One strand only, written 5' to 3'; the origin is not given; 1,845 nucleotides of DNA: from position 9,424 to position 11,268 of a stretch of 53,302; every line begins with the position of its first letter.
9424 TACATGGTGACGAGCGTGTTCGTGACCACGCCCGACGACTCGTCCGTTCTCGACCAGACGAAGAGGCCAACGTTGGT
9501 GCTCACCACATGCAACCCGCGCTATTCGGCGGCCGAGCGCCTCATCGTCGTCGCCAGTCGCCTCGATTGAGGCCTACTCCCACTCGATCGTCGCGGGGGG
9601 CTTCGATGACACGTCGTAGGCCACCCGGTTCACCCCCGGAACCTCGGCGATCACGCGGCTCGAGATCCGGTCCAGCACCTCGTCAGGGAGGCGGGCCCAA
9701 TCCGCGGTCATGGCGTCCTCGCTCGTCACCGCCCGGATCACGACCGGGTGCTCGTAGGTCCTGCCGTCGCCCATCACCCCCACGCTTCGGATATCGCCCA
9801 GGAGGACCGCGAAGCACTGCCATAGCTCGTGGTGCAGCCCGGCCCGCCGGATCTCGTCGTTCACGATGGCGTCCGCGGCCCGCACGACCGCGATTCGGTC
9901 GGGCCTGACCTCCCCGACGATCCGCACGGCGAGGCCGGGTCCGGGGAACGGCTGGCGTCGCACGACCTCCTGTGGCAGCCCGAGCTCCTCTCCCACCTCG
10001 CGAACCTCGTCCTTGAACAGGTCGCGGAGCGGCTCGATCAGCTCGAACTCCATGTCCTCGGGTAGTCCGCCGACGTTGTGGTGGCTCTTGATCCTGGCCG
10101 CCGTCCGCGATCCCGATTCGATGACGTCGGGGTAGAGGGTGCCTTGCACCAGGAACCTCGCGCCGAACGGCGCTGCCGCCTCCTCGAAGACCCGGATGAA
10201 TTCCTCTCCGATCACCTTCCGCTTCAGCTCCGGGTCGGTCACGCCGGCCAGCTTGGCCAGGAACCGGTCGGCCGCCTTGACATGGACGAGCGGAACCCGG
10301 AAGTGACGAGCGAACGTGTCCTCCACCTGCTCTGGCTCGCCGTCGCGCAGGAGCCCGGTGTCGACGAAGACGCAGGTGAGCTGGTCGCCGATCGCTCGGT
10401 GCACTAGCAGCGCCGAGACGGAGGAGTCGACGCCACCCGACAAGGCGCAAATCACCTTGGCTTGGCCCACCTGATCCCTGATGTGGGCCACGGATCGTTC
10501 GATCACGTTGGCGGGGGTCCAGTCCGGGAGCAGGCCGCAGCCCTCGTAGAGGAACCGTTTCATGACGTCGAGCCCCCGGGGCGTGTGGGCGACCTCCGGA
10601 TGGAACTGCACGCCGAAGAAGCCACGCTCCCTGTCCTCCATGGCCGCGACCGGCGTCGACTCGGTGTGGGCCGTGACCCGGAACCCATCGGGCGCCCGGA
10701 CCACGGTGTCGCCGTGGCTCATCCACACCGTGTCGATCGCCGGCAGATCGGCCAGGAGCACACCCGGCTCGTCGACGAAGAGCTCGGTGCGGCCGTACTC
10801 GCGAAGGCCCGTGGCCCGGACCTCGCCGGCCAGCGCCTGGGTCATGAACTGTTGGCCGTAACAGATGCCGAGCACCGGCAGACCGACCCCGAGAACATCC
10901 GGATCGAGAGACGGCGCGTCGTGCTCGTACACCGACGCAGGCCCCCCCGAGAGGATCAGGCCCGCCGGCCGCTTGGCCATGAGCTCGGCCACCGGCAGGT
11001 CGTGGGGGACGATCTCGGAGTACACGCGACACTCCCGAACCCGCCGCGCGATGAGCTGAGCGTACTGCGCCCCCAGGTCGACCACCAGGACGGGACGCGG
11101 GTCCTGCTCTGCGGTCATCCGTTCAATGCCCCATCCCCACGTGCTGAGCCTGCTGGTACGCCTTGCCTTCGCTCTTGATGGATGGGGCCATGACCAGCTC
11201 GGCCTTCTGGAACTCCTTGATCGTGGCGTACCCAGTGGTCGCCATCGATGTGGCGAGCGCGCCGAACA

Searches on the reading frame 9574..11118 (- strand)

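Call 15: search_protein_families(library=pfam, proteins=[window:9574-11118:-], max_evalue=0.00001)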
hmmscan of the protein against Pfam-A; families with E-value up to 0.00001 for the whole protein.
window:9574-11118:- (514 aa): 5 families
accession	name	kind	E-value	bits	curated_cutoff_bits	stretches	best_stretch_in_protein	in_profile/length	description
PF00958.27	GMP_synt_C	-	8.1e-42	141.6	27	1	421-513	1-92/92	GMP synthase C terminal domain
PF00117.34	GATase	-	1.1e-41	143.1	22.8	1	11-191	1-188/190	Glutamine amidotransferase class-I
PF02540.23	NAD_synthase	-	7.3e-09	35.5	21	0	206-246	2-45/242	NAD synthase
PF07722.19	Peptidase_C26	-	1.5e-08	35.1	20.5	1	75-175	101-219/219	Peptidase C26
PF03054.22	tRNA_Me_trans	-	5.9e-06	26.5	20.6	0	221-253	2-33/202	tRNA methyl transferase HUP domain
